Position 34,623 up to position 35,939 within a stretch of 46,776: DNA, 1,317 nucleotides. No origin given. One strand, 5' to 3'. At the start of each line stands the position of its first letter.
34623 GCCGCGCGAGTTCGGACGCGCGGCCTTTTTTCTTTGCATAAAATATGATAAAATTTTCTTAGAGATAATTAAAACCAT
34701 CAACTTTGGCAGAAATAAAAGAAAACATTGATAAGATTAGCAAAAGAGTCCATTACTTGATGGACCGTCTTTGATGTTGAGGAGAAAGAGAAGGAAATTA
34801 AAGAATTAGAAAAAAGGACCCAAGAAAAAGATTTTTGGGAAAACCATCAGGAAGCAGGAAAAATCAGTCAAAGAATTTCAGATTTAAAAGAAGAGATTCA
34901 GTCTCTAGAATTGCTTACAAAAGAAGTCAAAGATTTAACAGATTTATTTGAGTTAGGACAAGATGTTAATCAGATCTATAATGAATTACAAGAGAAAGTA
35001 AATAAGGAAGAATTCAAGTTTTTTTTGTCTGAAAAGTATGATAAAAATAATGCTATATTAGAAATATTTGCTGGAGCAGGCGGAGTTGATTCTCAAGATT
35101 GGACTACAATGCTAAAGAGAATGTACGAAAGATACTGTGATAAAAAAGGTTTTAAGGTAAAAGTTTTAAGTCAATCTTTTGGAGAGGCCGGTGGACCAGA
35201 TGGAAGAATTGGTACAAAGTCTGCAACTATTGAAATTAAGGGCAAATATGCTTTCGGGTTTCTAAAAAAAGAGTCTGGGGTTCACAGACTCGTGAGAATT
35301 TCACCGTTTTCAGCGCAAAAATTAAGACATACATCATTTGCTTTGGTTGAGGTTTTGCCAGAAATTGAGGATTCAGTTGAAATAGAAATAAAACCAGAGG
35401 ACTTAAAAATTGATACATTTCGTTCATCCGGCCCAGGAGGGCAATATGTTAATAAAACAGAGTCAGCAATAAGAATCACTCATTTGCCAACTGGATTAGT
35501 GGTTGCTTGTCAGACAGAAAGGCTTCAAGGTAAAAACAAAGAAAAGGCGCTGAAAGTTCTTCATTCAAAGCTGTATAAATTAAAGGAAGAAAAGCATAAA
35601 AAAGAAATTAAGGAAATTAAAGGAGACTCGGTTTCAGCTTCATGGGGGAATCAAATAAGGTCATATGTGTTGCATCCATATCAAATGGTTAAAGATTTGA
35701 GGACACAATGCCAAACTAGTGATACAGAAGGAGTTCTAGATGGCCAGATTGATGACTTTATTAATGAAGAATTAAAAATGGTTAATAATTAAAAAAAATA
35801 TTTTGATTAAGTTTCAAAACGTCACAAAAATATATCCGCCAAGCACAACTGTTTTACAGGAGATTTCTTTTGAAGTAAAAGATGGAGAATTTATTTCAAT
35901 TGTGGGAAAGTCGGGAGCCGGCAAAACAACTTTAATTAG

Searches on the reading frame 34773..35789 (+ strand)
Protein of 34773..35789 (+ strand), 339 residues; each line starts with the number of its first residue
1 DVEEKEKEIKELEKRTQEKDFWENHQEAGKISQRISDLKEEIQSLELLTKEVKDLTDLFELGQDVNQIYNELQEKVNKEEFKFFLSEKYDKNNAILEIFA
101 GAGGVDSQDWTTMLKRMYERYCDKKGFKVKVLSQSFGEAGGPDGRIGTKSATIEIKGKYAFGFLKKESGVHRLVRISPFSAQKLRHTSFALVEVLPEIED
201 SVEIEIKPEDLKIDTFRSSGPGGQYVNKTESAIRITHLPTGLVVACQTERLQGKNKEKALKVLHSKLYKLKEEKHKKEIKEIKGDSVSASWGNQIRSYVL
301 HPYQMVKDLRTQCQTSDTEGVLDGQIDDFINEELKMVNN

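Call 12: find_related_loci(query=window:34773-35789:+, collection=genome_contigs, flank=4000)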
Query window:34773-35789:+ (339 aa) in genome_contigs; peptide patterns used: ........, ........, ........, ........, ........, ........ (x = any residue, [..] = any of these).
600 stretches matched a pattern (row limit reached: there are more); 594 encode a relative of the query (tblastn E <= 1e-3); the best 80 are kept; 80 distinct loci.
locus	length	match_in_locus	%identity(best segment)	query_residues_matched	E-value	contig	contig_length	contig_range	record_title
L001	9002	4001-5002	47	1-335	1e-107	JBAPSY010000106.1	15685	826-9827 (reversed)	MAG: Anaerolineales bacterium isolate MFD02339_ilm_asm_bin15 k127_46179, whole genome shotgun sequence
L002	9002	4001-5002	46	1-335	4e-107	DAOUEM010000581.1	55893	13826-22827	MAG TPA_asm: Anaerolineae bacterium isolate N6_285 k139_2395081, whole genome shotgun sequence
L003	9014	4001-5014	50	1-335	3e-107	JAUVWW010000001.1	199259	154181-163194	MAG: bacterium isolate CSMAG_1200 CSMAG_1200_k127_5818825_length_199259_cov_17.4947, whole genome shotgun sequence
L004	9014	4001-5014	47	1-335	5e-107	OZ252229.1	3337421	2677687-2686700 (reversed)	MAG: Dehalococcoidia bacterium isolate e423ea1d-c589-4ead-98b4-a8e4e9e55514 genome assembly, chromosome: 1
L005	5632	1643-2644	49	1-335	5e-107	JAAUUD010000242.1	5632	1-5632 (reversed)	MAG: Anaerolineae bacterium isolate SM2_1_5 NODE_4164_length_5632_cov_1.801817, whole genome shotgun sequence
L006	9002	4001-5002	47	1-335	1e-106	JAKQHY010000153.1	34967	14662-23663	MAG: Chloroflexota bacterium isolate USDE_metabat.60 k141_1068161, whole genome shotgun sequence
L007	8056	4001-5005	46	1-336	1e-106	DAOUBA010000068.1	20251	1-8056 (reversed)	MAG TPA_asm: Anaerolineae bacterium isolate H67_700 k125_210508, whole genome shotgun sequence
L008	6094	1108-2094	49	1-330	2e-106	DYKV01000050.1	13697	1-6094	MAG TPA_asm: Anaerolinea sp. isolate SulCav_AS07-7_45_67 SulCav_AS07_7_4446_length_13697_cov_35_952353, whole genome sho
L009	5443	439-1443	47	1-335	2e-105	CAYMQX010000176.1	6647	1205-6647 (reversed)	MAG TPA_asm: uncultured Anaerolineaceae bacterium isolate binchicken_co27_90 genome assembly, contig: NODE_20290_length_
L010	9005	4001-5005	46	1-336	4e-105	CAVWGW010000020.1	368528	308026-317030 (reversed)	MAG: uncultured Chloroflexia bacterium isolate MFD04716.bin.3.335 genome assembly, contig: contig_68167, whole genome sh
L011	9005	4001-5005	48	2-335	3e-105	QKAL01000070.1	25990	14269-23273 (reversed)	MAG: Lentisphaerae bacterium isolate SZUA-371 scaffold_4270, whole genome shotgun sequence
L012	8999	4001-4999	49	1-330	5e-105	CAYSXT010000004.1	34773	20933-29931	MAG TPA_asm: uncultured Candidatus Saccharibacteria bacterium isolate binchicken_co275_54 genome assembly, contig: NODE_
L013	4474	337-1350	48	1-335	1e-105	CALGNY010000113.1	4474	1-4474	MAG TPA_asm: uncultured Bacillaceae bacterium isolate SRR6713625_bin.7_CONCOCT_v1.1_MAG genome assembly, contig: ERZ7949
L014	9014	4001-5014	49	1-335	1e-104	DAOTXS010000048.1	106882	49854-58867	MAG TPA_asm: Anaerolineae bacterium isolate H21_272 k133_1504249, whole genome shotgun sequence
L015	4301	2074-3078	47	1-335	2e-105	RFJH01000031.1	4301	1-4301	MAG: Anaerolineae bacterium isolate J097 k99_76430, whole genome shotgun sequence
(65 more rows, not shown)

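Call 13: find_homologous_proteins(query=window:34773-35789:+, max_evalue=1e-60)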
Query window:34773-35789:+ (339 aa): 7983 proteins with E <= 1e-60 among 8000 candidates; the best 120 are listed.
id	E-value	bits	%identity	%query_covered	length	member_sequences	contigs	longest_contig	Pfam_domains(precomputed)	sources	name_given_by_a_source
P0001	9.8e-190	648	100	86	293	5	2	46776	PF03462.24,PF00472.27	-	-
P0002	1.9e-167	574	79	97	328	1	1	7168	PF03462.24,PF00472.27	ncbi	-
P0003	2.9e-154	531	71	100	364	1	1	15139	PF03462.24,PF00472.27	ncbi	ncbi:MAG: peptide chain release factor 2 [Patescibacteria group bacterium]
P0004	3.9e-154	531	71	95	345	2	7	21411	PF03462.24,PF00472.27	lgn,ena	-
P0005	1.3e-153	529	70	96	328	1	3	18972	PF03462.24,PF00472.27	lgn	-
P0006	1.1e-152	526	73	96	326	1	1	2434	PF03462.24,PF00472.27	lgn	-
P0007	2.6e-152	525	71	96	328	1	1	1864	PF03462.24,PF00472.27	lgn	-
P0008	4.8e-152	524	71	95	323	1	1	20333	PF03462.24,PF00472.27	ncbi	-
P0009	4.5e-151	521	69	95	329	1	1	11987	PF03462.24,PF00472.27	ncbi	-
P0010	8.5e-151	520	70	98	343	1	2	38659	PF03462.24,PF00472.27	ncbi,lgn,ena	-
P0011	8.9e-151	520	70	98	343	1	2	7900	PF03462.24,PF00472.27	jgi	-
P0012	8.9e-151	520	68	99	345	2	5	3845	PF03462.24,PF00472.27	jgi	-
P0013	1.1e-150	519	69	99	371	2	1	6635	PF03462.24,PF00472.27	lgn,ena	-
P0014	2.5e-150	518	70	96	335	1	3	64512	PF03462.24,PF00472.27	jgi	-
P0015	3.0e-150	518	70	96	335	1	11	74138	PF03462.24,PF00472.27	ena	-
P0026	5.1e-148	511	71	96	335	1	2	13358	PF03462.24,PF00472.27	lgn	-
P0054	8.8e-145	500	72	94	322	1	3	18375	PF03462.24,PF00472.27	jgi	-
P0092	5.8e-142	491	76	84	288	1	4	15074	PF03462.24,PF00472.27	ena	-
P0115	1.5e-140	486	73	86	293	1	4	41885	PF03462.24,PF00472.27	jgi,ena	-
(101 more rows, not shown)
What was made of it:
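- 34706..35792 (+): prfB (release factor 2). It starts at TTG 34706 and has the programmed +1 frameshift at CTT TGA, 34769-34774. Homologues carry PCRF and RF-1 domains (call 13).
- Tried and rejected: I took RF2 homologues (call 13) and made 11 contig look-ups.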

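Call 14: find_encoding_contigs(protein=P0002, flank=4000, max_places=4)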
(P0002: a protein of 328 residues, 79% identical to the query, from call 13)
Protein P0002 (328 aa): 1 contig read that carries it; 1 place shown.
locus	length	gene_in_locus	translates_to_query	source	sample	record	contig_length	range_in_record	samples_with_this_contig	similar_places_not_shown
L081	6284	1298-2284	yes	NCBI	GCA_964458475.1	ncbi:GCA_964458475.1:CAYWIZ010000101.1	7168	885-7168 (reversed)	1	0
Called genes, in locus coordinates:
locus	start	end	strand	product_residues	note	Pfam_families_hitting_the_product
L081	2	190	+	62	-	?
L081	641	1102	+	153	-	PF00583:Acetyltransf_1 (weak)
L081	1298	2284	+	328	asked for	PF03462:PCRF, PF00472:RF-1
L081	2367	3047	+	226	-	PF00005:ABC_tran, PF02463:SMC_N (faint), PF13304:AAA_21 (faint)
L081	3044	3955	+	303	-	PF18075:FtsX_ECD, PF02687:FtsX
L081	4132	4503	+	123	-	PF12680:SnoaL_2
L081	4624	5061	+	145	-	PF00583:Acetyltransf_1, PF13673:Acetyltransf_10, PF13508:Acetyltransf_7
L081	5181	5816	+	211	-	PF00300:His_Phos_1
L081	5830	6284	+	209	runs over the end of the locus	PF13563:2_5_RNA_ligase2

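Call 15: find_encoding_contigs(protein=P0092, flank=4000, max_places=4)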
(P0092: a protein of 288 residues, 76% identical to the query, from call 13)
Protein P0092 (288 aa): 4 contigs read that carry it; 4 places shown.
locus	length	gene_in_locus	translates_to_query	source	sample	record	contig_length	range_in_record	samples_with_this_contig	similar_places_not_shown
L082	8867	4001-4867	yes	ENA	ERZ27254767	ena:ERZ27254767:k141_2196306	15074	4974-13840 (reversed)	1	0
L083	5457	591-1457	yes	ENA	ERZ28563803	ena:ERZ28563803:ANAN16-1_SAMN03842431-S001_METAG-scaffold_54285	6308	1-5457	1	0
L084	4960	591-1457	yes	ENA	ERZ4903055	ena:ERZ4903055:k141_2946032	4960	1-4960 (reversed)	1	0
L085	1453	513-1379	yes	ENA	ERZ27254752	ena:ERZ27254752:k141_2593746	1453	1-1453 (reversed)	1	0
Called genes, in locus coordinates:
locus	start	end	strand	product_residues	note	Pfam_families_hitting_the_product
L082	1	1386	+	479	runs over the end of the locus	PF01425:Amidase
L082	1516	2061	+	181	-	-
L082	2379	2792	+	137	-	PF04977:DivIC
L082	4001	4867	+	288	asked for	PF03462:PCRF, PF00472:RF-1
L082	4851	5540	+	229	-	PF00005:ABC_tran, PF02463:SMC_N (weak), PF13304:AAA_21 (faint)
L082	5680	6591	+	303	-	PF18075:FtsX_ECD, PF02687:FtsX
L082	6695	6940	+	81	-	PF01541:GIY-YIG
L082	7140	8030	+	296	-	PF13354:Beta-lactamase2, PF00768:Peptidase_S11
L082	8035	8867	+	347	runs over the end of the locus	PF27854:Heavy_Cys_CGP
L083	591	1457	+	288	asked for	PF03462:PCRF, PF00472:RF-1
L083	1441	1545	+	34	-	-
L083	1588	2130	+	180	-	PF00005:ABC_tran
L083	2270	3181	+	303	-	PF18075:FtsX_ECD, PF02687:FtsX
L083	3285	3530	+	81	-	PF01541:GIY-YIG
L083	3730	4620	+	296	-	PF13354:Beta-lactamase2, PF00768:Peptidase_S11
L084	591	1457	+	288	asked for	PF03462:PCRF, PF00472:RF-1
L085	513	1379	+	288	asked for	PF03462:PCRF, PF00472:RF-1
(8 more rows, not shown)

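Call 16: find_encoding_contigs(protein=P0115, flank=4000, max_places=4)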
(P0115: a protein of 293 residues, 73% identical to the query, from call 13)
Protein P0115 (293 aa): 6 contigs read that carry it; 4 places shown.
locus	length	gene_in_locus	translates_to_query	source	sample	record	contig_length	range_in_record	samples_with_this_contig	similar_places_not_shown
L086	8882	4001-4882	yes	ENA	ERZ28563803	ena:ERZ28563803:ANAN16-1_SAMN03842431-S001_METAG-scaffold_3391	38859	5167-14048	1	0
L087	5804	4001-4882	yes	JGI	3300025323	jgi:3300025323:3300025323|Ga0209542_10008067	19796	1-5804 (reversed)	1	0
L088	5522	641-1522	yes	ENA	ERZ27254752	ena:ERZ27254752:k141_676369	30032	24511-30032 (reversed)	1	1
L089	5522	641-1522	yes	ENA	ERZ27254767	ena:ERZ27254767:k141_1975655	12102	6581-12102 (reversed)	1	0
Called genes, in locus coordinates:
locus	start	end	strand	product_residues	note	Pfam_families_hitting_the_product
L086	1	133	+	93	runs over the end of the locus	PF02686:GatC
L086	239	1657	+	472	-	PF01425:Amidase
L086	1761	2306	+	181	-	-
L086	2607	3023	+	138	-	PF04977:DivIC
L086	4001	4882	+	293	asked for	PF03462:PCRF, PF00472:RF-1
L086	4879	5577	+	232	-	PF00005:ABC_tran, PF13304:AAA_21 (faint)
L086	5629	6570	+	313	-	PF18075:FtsX_ECD, PF02687:FtsX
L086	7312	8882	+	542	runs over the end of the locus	PF00916:Sulfate_transp, PF01740:STAS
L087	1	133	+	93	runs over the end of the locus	PF02686:GatC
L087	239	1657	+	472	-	PF01425:Amidase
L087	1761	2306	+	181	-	-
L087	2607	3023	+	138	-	PF04977:DivIC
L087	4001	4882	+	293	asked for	PF03462:PCRF, PF00472:RF-1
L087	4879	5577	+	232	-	PF00005:ABC_tran, PF13304:AAA_21 (faint)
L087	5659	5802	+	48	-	?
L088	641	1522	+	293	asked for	PF03462:PCRF, PF00472:RF-1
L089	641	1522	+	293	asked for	PF03462:PCRF, PF00472:RF-1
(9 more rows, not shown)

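Call 28: find_encoding_contigs(protein=P0001, flank=3000, max_places=6)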
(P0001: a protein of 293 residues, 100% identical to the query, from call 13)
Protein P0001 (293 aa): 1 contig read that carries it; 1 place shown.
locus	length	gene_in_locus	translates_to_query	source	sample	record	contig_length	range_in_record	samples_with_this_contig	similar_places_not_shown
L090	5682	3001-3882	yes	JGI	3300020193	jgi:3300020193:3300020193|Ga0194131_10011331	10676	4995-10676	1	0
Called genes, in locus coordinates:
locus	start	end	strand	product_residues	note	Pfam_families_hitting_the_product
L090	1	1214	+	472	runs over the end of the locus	PF01425:Amidase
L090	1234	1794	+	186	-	-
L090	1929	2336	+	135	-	PF04977:DivIC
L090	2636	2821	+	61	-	-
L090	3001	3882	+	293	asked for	PF03462:PCRF, PF00472:RF-1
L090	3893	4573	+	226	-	PF00005:ABC_tran, PF13304:AAA_21 (faint)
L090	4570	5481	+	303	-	PF18075:FtsX_ECD, PF02687:FtsX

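Call 48: find_encoding_contigs(protein=P0003, flank=3000, max_places=3)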
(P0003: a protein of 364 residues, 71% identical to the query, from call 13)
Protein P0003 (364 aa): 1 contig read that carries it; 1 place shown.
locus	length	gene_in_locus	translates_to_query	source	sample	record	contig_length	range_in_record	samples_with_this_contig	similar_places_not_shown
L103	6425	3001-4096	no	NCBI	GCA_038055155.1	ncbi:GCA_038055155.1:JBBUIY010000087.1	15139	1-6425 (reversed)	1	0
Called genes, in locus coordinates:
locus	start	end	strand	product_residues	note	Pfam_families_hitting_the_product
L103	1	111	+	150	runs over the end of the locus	PF04977:DivIC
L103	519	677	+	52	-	-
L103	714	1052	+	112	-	-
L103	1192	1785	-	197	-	PF20803:PaaX_M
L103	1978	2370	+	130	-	PF11969:DcpS_C (weak), PF01230:HIT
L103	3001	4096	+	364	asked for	PF03462:PCRF, PF00472:RF-1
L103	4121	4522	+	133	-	PF13366:PDDEXK_3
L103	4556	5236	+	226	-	PF00005:ABC_tran, PF02463:SMC_N (faint), PF13166:AAA_13 (faint), PF13304:AAA_21 (faint)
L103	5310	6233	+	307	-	PF18075:FtsX_ECD, PF02687:FtsX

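Call 49: find_encoding_contigs(protein=P0006, flank=3000, max_places=3)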
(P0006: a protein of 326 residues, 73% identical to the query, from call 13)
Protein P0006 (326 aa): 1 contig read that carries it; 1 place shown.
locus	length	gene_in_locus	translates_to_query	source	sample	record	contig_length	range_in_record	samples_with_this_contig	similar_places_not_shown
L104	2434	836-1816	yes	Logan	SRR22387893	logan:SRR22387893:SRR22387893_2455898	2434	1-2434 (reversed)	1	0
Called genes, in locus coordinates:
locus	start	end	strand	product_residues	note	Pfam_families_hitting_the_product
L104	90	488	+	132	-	-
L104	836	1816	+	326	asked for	PF03462:PCRF, PF00472:RF-1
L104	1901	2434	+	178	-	?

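Call 50: find_encoding_contigs(protein=P0054, flank=3000, max_places=3)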
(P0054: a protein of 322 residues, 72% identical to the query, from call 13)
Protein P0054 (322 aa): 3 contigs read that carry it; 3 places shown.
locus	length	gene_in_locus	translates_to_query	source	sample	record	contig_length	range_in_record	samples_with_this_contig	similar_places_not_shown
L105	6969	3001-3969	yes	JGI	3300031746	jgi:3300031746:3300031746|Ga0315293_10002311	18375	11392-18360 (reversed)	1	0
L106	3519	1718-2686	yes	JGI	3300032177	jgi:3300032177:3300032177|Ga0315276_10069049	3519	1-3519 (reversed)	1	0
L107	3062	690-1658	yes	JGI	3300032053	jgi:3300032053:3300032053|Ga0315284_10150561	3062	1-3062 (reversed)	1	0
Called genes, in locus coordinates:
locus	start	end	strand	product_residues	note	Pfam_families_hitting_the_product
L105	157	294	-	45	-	-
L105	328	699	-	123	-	-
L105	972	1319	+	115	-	PF01863:YgjP-like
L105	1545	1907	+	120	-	-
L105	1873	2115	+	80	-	-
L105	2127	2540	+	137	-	PF04977:DivIC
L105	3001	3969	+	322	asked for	PF03462:PCRF, PF00472:RF-1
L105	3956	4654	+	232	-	PF00005:ABC_tran, PF13304:AAA_21 (faint)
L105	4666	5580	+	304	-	PF18075:FtsX_ECD, PF02687:FtsX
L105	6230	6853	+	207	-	PF00730:HhH-GPD, PF00633:HHH (weak)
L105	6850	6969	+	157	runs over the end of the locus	PF02643:DUF192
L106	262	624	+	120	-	-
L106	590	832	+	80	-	-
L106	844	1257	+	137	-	PF04977:DivIC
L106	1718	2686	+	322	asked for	PF03462:PCRF, PF00472:RF-1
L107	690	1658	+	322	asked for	PF03462:PCRF, PF00472:RF-1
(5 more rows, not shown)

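Call 76: find_encoding_contigs(protein=P0004, flank=2500, max_places=4)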
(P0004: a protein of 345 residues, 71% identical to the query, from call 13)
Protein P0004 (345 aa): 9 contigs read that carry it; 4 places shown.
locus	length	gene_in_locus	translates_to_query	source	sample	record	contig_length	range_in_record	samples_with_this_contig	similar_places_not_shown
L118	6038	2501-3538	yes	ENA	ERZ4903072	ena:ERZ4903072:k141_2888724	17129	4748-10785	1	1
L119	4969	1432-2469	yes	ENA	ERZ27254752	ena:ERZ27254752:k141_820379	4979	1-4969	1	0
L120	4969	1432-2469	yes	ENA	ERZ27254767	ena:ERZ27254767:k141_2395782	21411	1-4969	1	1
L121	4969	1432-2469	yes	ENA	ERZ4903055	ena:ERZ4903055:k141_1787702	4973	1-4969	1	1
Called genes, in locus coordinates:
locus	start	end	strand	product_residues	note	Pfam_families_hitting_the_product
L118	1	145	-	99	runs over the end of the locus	-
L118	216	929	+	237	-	PF00849:PseudoU_synth_2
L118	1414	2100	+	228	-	PF05552:MS_channel_1st_1 (weak)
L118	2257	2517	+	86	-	-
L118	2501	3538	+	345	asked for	PF03462:PCRF, PF00472:RF-1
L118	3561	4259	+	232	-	PF00005:ABC_tran, PF13304:AAA_21 (faint)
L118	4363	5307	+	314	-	PF18075:FtsX_ECD, PF02687:FtsX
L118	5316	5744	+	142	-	PF00856:SET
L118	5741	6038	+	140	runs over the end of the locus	PF00856:SET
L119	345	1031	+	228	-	PF05552:MS_channel_1st_1 (weak)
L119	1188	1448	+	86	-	-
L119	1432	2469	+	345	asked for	PF03462:PCRF, PF00472:RF-1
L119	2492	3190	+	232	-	PF00005:ABC_tran, PF13304:AAA_21 (faint)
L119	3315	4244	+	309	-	PF18075:FtsX_ECD, PF02687:FtsX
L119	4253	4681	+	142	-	PF00856:SET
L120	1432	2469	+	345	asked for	PF03462:PCRF, PF00472:RF-1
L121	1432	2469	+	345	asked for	PF03462:PCRF, PF00472:RF-1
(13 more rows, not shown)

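Call 77: find_encoding_contigs(protein=P0008, flank=2500, max_places=3)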
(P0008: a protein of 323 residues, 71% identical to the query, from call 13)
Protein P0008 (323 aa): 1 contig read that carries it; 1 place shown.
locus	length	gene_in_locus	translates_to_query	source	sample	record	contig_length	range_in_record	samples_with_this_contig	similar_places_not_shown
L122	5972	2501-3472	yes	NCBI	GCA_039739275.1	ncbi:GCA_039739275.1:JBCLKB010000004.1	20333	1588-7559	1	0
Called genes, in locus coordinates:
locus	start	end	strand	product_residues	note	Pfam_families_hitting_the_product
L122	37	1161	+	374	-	PF02353:CMAS, PF01728:FtsJ, PF05175:MTS, PF13489:Methyltransf_23, PF13847:Methyltransf_31, PF08241:Methyltransf_11, PF08242:Methyltransf_12, PF13649:Methyltransf_25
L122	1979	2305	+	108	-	-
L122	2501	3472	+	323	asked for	PF03462:PCRF, PF00472:RF-1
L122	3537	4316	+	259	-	-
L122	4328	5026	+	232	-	PF02463:SMC_N (faint), PF00005:ABC_tran, PF13166:AAA_13 (faint), PF13304:AAA_21 (faint)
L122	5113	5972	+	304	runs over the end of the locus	PF18075:FtsX_ECD, PF02687:FtsX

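Call 78: find_encoding_contigs(protein=P0026, flank=2500, max_places=3)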
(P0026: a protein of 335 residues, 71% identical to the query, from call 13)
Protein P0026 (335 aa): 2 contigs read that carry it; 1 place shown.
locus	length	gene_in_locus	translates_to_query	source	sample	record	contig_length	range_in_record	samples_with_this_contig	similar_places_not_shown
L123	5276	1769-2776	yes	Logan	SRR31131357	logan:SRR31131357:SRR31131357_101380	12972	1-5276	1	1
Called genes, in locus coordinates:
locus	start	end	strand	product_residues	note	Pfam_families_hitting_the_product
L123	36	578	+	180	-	-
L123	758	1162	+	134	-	PF04977:DivIC (weak)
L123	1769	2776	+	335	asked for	PF03462:PCRF, PF00472:RF-1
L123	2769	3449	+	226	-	PF02463:SMC_N (faint), PF00005:ABC_tran, PF13304:AAA_21 (faint)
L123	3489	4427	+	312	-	PF18075:FtsX_ECD, PF02687:FtsX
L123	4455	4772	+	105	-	-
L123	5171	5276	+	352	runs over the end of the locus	PF00438:S-AdoMet_synt_N, PF02772:S-AdoMet_synt_M, PF02773:S-AdoMet_synt_C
